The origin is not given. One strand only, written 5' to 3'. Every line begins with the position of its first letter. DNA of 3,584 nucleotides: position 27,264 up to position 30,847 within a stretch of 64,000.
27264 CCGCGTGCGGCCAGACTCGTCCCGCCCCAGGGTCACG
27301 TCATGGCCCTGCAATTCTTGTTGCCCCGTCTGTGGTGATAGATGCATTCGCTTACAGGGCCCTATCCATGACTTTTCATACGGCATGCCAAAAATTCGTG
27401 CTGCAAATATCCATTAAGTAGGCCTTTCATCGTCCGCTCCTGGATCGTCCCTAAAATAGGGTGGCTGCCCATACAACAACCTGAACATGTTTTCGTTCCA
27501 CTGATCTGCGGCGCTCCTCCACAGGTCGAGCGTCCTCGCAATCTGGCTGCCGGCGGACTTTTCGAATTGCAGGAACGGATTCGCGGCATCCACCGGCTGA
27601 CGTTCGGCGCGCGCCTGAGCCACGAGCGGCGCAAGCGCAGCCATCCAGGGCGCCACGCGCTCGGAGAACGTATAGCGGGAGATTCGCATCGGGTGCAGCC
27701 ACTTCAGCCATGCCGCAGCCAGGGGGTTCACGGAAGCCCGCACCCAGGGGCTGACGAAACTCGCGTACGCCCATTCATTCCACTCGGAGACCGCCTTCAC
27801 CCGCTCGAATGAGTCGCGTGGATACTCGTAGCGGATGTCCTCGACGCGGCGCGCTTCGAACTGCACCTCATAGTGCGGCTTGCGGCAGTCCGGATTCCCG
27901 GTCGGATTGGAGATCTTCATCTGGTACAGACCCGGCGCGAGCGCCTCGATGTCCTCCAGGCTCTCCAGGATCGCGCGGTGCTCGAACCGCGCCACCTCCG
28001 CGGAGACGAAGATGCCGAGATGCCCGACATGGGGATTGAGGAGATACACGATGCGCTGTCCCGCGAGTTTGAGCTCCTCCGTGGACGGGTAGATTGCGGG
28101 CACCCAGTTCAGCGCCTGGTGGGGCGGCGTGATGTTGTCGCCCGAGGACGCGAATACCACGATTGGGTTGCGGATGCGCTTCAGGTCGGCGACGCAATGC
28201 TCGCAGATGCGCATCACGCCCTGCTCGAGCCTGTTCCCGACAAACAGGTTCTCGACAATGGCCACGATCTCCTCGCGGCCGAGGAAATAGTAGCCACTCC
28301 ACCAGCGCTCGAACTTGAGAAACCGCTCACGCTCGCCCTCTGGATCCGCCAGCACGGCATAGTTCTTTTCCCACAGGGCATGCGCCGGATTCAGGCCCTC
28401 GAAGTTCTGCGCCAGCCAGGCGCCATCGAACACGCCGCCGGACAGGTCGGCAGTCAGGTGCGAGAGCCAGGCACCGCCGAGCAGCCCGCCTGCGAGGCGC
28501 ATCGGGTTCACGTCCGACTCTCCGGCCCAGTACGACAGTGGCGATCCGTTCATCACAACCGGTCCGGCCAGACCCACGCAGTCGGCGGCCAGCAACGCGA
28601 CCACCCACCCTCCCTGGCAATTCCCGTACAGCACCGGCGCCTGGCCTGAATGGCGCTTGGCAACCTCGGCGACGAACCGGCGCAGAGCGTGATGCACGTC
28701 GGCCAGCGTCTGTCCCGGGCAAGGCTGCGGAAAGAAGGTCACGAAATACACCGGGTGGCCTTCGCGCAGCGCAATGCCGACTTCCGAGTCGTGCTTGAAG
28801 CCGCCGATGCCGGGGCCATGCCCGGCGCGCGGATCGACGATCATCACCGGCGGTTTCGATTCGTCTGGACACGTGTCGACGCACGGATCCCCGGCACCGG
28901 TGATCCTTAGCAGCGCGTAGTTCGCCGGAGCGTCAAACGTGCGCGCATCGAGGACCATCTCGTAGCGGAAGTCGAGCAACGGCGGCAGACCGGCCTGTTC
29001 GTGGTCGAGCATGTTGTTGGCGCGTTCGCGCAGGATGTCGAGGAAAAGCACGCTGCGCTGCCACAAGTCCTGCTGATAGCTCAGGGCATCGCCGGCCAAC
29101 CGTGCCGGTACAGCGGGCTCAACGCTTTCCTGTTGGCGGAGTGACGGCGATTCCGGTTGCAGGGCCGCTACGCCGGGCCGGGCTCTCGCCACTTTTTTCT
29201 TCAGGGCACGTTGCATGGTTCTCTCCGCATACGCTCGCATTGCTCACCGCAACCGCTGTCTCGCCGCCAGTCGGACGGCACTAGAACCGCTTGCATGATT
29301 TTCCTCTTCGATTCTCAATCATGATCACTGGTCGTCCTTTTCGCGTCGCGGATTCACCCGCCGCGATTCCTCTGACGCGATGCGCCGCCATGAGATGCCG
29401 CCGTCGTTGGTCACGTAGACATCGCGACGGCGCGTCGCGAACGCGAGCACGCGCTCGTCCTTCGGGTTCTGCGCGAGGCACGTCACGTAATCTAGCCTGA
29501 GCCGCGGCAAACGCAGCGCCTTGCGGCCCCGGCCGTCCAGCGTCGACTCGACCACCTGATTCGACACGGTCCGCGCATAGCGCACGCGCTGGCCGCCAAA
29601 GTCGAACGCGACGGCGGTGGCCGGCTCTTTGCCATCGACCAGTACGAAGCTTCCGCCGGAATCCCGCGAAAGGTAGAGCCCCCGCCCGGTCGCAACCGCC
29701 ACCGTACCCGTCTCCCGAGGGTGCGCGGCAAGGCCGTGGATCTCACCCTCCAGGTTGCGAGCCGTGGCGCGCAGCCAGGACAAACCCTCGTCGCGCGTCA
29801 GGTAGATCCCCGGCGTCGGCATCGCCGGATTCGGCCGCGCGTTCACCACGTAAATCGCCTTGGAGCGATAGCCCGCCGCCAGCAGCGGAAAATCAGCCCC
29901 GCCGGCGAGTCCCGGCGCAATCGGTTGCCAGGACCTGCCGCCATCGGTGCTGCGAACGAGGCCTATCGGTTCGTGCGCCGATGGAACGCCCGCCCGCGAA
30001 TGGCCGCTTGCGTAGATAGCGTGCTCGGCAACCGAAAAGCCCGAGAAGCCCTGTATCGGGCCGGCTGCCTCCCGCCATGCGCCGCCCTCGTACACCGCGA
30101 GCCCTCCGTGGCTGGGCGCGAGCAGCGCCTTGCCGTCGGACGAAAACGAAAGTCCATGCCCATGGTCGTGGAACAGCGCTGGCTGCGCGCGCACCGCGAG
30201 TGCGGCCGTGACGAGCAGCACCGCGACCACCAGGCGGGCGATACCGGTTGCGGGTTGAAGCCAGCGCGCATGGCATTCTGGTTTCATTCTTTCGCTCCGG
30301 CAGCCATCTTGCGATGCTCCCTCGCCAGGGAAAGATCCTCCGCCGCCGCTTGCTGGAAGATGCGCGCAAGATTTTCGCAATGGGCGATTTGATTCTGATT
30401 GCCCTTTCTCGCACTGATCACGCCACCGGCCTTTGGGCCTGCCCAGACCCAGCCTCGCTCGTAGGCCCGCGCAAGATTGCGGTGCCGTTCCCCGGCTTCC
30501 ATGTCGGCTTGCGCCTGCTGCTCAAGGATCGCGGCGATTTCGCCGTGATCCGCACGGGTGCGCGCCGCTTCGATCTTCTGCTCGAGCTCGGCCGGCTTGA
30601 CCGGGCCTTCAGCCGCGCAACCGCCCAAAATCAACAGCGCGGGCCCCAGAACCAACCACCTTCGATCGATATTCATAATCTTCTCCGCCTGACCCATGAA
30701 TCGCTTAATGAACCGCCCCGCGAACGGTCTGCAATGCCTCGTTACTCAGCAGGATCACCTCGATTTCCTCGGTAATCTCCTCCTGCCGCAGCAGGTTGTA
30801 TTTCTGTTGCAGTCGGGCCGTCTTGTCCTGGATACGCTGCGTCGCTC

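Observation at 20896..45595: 24.6-kb unidirectional array that joins cusCBA-ccdA-copG copper efflux directly to the N-ATPase and a nucleotide-metabolism/cyclase block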

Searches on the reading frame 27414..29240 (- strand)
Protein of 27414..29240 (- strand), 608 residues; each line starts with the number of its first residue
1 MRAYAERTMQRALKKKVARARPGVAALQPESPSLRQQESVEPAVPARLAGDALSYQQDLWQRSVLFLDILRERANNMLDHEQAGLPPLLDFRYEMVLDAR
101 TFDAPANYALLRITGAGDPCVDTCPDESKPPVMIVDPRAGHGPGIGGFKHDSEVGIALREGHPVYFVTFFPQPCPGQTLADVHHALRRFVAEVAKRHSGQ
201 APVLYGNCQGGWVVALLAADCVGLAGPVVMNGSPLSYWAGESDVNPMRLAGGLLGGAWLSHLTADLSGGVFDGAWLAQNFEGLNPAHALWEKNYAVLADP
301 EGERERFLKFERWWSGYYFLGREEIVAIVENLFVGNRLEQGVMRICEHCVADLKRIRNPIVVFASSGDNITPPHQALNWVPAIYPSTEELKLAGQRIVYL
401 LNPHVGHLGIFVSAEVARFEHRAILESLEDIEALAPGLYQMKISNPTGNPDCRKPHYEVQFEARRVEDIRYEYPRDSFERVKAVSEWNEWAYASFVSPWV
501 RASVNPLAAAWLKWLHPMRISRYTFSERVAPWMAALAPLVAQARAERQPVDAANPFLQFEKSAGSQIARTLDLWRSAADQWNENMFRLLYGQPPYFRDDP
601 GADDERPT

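Call 7: search_protein_families(library=pfam, proteins=[window:27414-29240:-], max_evalue=0.01)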
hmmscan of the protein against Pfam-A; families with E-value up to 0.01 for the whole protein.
window:27414-29240:- (608 aa): 2 families
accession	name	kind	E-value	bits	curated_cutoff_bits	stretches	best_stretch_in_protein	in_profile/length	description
PF11339.14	DUF3141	-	7.2e-206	685.7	29.7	1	58-593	1-541/582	Protein of unknown function (DUF3141)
PF12146.15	Hydrolase_4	-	0.00063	19.6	27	0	340-383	174-217/239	Serine aminopeptidase, S33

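Call 51: search_protein_families(library=ncbifam, proteins=[window:27414-29240:-], max_evalue=0.001)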
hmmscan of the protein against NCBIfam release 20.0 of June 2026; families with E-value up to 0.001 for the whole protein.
window:27414-29240:- (608 aa): 1 family
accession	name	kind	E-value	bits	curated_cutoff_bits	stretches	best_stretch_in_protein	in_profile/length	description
TIGR01836.1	PHA_synth_III_C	subfamily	0.00019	20.6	365.3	1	269-424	197-343/350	class III poly(R)-hydroxyalkanoic acid synthase subunit PhaC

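Call 52: find_homologous_proteins(query=window:27414-29240:-, max_evalue=1e-30)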
Query window:27414-29240:- (608 aa): 8000 proteins with E <= 1e-30 among 8000 candidates; the best 120 are listed.
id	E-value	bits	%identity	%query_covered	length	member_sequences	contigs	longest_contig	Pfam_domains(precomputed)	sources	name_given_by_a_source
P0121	0.0e+0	1424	100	100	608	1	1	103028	PF11339.15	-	-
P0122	0.0e+0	1147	88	89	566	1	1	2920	PF11339.15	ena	-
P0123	0.0e+0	1119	80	97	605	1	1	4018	PF11339.15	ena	-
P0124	0.0e+0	1107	80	96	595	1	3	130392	PF11339.15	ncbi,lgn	-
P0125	0.0e+0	1090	84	90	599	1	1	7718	PF11339.15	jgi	jgi:hypothetical protein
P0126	0.0e+0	1068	83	88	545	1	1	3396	PF11339.15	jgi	jgi:hypothetical protein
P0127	0.0e+0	1067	82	90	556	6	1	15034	PF11339.15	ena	-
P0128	0.0e+0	1042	78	91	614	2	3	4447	PF11339.15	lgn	-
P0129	0.0e+0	1030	75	97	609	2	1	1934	PF11339.15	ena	-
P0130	0.0e+0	1026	75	97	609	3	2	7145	PF11339.15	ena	-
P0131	0.0e+0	1021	76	96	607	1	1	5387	PF11339.15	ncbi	-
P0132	3.0e-298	1009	77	93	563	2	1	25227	PF11339.15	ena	-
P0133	1.9e-293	993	77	90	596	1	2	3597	PF11339.15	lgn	-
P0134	1.0e-292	991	77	88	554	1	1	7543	PF11339.15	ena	-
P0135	1.2e-291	987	77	91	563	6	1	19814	PF11339.15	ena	-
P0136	4.0e-290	982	77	88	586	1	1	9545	PF11339.15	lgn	-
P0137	1.2e-281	954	76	89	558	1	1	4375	PF11339.15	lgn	-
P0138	9.0e-280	948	72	91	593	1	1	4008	PF11339.15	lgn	-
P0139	2.5e-276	937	72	89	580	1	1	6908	PF11339.15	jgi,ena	-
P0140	4.2e-276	936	71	90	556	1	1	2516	PF11339.15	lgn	-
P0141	1.1e-274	931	71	89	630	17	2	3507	PF11339.15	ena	-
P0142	1.5e-274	931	67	96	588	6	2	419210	PF11339.15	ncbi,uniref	ncbi:DUF3141 domain-containing protein [Pelomicrobium sp. G1]|uniref:DUF3141 domain-containing prote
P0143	5.2e-273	926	70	91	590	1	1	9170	PF11339.15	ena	-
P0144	5.2e-272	922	68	94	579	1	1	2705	PF11339.15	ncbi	-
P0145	1.0e-271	921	70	91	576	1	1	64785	PF11339.15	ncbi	ncbi:MAG: DUF3141 domain-containing protein [Pseudomonadota bacterium]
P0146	1.5e-271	921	71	89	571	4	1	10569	PF11339.15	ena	-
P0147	6.7e-271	919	66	96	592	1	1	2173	PF11339.15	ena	-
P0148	1.4e-270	918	71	90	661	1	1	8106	PF11339.15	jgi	-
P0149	1.5e-270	918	70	90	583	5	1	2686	PF11339.15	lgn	-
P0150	1.9e-270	917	71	89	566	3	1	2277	PF11339.15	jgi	jgi:pimeloyl-ACP methyl ester carboxylesterase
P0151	3.3e-270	916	71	89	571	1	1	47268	PF11339.15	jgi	jgi:hypothetical protein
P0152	3.8e-270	916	65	96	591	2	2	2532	PF11339.15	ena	-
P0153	4.1e-270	916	71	89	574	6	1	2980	PF11339.15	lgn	-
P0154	4.1e-270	916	68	94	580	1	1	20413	PF11339.15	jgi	-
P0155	7.7e-270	915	71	89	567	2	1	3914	PF11339.15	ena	-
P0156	9.9e-270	915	70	90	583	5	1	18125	PF11339.15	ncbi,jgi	-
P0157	1.2e-269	915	71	89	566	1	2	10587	PF11339.15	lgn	-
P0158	1.3e-269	914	67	94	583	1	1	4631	PF11339.15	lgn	-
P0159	3.9e-269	913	72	89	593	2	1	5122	PF11339.15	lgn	-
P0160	5.4e-269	912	68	92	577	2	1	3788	PF11339.15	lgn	-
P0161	8.5e-269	912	68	93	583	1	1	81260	PF11339.15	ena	-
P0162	1.1e-268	911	70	91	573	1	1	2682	PF11339.15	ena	-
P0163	1.8e-268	911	71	89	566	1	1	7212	PF11339.15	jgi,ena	-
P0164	2.5e-268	910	70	91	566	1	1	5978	PF11339.15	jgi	jgi:hypothetical protein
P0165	5.8e-268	909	68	95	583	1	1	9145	PF11339.15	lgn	-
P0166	9.5e-268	908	72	88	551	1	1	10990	PF11339.15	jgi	-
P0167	2.7e-267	907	72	88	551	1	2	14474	PF11339.15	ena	-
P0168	3.2e-267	906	66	97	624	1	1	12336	PF11339.15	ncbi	-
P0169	6.6e-267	905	70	90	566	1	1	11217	PF11339.15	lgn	-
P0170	7.7e-267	905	70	89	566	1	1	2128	PF11339.15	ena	-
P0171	1.2e-266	905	69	90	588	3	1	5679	PF11339.15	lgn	-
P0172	3.0e-266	903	71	89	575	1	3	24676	PF11339.15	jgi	-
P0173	4.6e-266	903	70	89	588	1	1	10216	PF11339.15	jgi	jgi:hypothetical protein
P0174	6.1e-266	902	69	90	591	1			PF11339.15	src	-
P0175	6.2e-266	902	66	95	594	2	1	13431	PF11339.15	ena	-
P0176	7.0e-266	902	71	89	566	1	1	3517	PF11339.15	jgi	-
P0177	1.4e-265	901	70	89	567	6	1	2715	PF11339.15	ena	-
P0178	3.0e-265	900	67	97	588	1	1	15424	PF11339.15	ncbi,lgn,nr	ncbi:MAG: DUF3141 domain-containing protein [Burkholderiales bacterium]|nr:DUF3141 domain-containing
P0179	5.8e-265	899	70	89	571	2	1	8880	PF11339.15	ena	-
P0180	6.4e-265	899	68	91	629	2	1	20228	PF11339.15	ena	-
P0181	9.0e-265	898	66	95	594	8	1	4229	PF11339.15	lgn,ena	-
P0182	1.1e-264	898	69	89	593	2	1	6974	PF11339.15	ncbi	ncbi:MAG TPA: DUF3141 domain-containing protein [Casimicrobiaceae bacterium]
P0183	1.4e-264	898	65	94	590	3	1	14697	PF11339.15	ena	-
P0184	2.6e-264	897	68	90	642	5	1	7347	PF11339.15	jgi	-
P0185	3.9e-263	893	67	90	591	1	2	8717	PF11339.15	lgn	-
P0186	1.4e-262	891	66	96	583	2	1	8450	PF11339.15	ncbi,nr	ncbi:MAG: DUF3141 domain-containing protein [Burkholderiales bacterium]|nr:DUF3141 domain-containing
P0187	3.0e-262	890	67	93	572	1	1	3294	PF11339.15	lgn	-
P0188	2.7e-261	887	65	95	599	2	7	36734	PF11339.15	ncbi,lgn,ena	-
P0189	3.8e-261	886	66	95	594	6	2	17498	PF11339.15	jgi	jgi:hypothetical protein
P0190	4.4e-261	886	67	91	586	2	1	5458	PF11339.15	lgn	-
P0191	5.7e-260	883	67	90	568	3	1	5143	PF11339.15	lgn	-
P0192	7.2e-260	882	70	91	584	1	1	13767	PF11339.15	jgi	-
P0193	8.0e-260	882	67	94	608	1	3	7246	PF11339.15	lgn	-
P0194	8.8e-260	882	65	94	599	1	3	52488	PF11339.15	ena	-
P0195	1.0e-259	882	67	91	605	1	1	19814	PF11339.15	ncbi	-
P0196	1.9e-259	881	67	89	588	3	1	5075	PF11339.15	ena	-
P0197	3.1e-259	880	65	94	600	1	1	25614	PF11339.15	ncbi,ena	-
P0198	3.8e-259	880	65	96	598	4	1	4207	PF11339.15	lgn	-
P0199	5.7e-259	879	66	94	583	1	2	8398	PF11339.15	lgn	-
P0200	9.2e-259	879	64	95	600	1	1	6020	PF11339.15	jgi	jgi:hypothetical protein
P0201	1.1e-258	878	63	97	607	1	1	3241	PF11339.15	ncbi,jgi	-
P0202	1.6e-258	878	67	89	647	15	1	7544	PF11339.15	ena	-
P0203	3.4e-258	877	67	90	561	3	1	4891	PF11339.15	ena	-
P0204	9.3e-258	875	67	92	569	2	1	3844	PF11339.15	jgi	jgi:pimeloyl-ACP methyl ester carboxylesterase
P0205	1.0e-257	875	67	93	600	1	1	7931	PF11339.15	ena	-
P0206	1.1e-257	875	67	93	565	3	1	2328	PF11339.15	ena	-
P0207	1.2e-257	875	64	96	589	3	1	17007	PF11339.15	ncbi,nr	ncbi:MAG TPA: DUF3141 domain-containing protein [Burkholderiales bacterium]|nr:DUF3141 domain-contai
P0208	1.2e-257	875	70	91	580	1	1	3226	PF11339.15,PF12146.16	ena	-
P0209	1.4e-257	875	68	91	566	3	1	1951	PF11339.15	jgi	jgi:pimeloyl-ACP methyl ester carboxylesterase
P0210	1.4e-257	875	69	89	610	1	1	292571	PF11339.15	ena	-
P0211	1.5e-257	875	68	89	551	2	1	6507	PF11339.15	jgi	jgi:hypothetical protein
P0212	1.6e-257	874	67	90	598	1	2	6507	PF11339.15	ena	-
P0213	1.7e-257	874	65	94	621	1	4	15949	PF11339.15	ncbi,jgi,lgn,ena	-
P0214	1.8e-257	874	68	88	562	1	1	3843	PF11339.15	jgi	jgi:hypothetical protein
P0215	3.4e-257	873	67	89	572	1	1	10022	PF11339.15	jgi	-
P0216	5.4e-257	873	65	95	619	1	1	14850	PF11339.15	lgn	-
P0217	1.1e-256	872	66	94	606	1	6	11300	PF11339.15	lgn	-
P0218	1.1e-256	872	67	90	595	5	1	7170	PF11339.15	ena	-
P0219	1.3e-256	871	66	93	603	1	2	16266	PF11339.15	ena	-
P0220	1.4e-256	871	64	96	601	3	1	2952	PF11339.15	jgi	-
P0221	1.4e-256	871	67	91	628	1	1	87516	PF11339.15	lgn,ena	-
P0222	1.4e-256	871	67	91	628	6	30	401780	PF11339.15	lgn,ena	-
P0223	1.7e-256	871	68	89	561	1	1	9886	PF11339.15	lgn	-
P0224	1.8e-256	871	66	90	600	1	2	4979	PF11339.15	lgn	-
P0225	3.1e-256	870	66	91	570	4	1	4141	PF11339.15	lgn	-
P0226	3.4e-256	870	64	94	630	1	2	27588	PF11339.15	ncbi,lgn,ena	-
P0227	4.1e-256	870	69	88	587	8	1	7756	PF11339.15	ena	-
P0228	6.5e-256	869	65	93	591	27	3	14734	PF11339.15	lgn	-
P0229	7.2e-256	869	66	91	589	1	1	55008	PF11339.15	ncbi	-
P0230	8.2e-256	869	67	90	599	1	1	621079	PF11339.15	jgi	jgi:hypothetical protein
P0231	8.6e-256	869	67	90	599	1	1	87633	PF11339.15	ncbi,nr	ncbi:MAG: DUF3141 domain-containing protein [Oxalobacteraceae bacterium]|nr:DUF3141 domain-containin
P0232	8.9e-256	869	66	90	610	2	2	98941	PF11339.15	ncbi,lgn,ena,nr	ncbi:MAG: DUF3141 domain-containing protein [Alphaproteobacteria bacterium]|nr:DUF3141 domain-contai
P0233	8.9e-256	869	62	99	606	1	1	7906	PF11339.15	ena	-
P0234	8.9e-256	869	63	96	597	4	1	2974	PF11339.15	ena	-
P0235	1.1e-255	868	64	96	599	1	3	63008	PF11339.15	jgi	jgi:hypothetical protein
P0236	1.1e-255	868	68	91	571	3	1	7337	PF11339.15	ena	-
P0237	1.5e-255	868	62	96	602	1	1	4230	PF11339.15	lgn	-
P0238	1.7e-255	868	64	96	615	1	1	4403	PF11339.15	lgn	-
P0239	1.8e-255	868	62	98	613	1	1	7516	PF11339.15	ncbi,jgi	-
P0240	1.9e-255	868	66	91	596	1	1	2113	PF11339.15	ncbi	-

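Call 53: find_encoding_contigs(protein=P0124, flank=10000, max_places=1)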
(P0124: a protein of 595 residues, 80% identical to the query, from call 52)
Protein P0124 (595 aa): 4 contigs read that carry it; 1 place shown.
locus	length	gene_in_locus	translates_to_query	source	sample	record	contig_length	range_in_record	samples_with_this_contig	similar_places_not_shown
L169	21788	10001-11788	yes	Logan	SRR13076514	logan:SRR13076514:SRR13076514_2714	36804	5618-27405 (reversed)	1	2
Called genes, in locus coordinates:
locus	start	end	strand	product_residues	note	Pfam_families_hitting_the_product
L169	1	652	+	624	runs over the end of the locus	PF07690:MFS_1, PF05977:MFS_3, PF01553:Acyltransferase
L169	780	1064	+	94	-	-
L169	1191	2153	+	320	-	PF02012:BNR (faint), PF15902:Sortilin-Vps10 (faint)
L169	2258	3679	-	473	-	PF21085:CusS (weak), PF00672:HAMP, PF00512:HisKA, PF02518:HATPase_c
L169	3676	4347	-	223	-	PF00072:Response_reg, PF00486:Trans_reg_C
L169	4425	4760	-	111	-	-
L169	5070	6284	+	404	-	PF13609:Porin_4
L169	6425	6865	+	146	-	-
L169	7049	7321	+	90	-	-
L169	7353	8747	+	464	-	PF01575:MaoC_dehydratas, PF13452:FAS1_DH_region (weak), PF01515:PTA_PTB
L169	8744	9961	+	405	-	PF00871:Acetate_kinase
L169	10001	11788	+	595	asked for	PF11339:DUF3141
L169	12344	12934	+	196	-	PF00376:MerR, PF13411:MerR_1, PF09278:MerR-DNA-bind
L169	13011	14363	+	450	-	-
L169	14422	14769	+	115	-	PF00034:Cytochrom_C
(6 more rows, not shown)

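Call 54: find_encoding_contigs(protein=P0142, flank=10000, max_places=1)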
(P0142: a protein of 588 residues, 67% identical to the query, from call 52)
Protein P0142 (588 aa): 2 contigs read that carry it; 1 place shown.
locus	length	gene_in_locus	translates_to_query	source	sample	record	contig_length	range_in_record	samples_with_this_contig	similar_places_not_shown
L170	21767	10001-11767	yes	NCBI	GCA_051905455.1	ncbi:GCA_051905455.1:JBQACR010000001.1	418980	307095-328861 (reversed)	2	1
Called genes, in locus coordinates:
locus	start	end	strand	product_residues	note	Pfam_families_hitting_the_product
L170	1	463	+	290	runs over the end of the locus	PF01209:Ubie_methyltran, PF13489:Methyltransf_23, PF01135:PCMT, PF05175:MTS, PF06325:PrmA, PF13847:Methyltransf_31, PF08241:Methyltransf_11, PF08242:Methyltransf_12, +2 more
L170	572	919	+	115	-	-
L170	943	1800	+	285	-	PF00072:Response_reg, PF00486:Trans_reg_C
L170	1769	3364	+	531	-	PF00672:HAMP (weak), PF13581:HATPase_c_2 (faint), PF00512:HisKA, PF02518:HATPase_c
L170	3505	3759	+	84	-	PF09851:SHOCT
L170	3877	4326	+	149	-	-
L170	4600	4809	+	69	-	PF11666:DUF2933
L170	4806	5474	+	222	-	PF04140:ICMT, PF04191:PEMT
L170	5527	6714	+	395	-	PF00108:Thiolase_N, PF02803:Thiolase_C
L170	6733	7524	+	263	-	PF27139:Aq_1264_TM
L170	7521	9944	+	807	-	PF00403:HMA, PF00122:E1-E2_ATPase, PF00702:Hydrolase, PF12710:HAD (weak), PF08282:Hydrolase_3 (faint)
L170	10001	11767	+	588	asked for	PF11339:DUF3141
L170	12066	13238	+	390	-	PF07690:MFS_1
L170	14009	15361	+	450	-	PF02321:OEP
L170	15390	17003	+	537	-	PF25919:BSH_CusB, PF25973:BSH_CzcB, PF25954:Beta-barrel_RND_2, PF25975:CzcB_C, PF25989:YknX_C (weak), PF11604:CusF_Ec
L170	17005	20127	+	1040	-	PF00873:ACR_tran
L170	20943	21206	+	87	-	-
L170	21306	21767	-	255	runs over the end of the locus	-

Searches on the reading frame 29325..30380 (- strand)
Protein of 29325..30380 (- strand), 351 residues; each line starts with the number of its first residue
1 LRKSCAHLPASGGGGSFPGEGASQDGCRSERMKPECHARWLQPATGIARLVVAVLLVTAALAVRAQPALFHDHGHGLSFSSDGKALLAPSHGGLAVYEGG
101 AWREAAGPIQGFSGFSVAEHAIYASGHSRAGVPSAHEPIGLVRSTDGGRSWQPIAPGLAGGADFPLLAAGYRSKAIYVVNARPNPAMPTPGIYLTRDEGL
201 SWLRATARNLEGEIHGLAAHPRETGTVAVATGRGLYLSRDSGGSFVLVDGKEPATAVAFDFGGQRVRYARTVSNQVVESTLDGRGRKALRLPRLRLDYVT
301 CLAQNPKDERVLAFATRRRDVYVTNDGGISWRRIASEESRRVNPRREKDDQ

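Call 6: search_protein_families(library=pfam, proteins=[window:29325-30380:-], max_evalue=0.01)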
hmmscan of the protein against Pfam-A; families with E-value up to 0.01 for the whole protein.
window:29325-30380:- (351 aa): 2 families
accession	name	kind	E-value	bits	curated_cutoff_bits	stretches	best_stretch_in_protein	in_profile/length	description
PF15902.12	Sortilin-Vps10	-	1.5e-08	34.3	33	1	141-249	3-113/446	Sortilin, neurotensin receptor 3,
PF02012.26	BNR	-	8.3e-07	28.5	27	0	143-153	2-12/12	BNR/Asp-box repeat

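Call 51: search_protein_families(library=ncbifam, proteins=[window:29325-30287:-], max_evalue=0.001)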
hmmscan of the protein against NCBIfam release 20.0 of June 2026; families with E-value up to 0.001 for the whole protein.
window:29325-30287:- (320 aa): 1 family
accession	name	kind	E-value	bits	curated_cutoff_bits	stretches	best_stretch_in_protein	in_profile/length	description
NF045728.1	glycosyl_F510_1955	equivalog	1.3e-53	181.8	175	1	41-292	5-245/246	F510_1955 family glycosylhydrolase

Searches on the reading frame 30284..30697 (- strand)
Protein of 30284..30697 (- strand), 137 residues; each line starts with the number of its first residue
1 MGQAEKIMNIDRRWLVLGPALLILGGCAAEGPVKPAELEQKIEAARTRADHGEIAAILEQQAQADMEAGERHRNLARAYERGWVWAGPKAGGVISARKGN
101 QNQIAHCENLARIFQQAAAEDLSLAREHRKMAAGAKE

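Call 6: search_protein_families(library=pfam, proteins=[window:30284-30697:-], max_evalue=0.01)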
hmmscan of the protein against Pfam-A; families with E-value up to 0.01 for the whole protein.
window:30284-30697:- (137 aa): 0 families

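Call 31: search_protein_families(library=ncbifam, proteins=[window:30284-30676:-], max_evalue=0.001)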
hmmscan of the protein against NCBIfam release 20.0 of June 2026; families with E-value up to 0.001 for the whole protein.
window:30284-30676:- (130 aa): 0 families

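Call 66: search_protein_families(library=pfam, proteins=[window:30284-30676:-], max_evalue=5)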
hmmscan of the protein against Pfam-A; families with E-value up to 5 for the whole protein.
window:30284-30676:- (130 aa): 1 family
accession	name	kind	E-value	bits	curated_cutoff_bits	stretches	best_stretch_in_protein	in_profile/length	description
PF20527.3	DUF6742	-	0.27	11.2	27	1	45-63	22-40/43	Domain of unknown function (DUF6742)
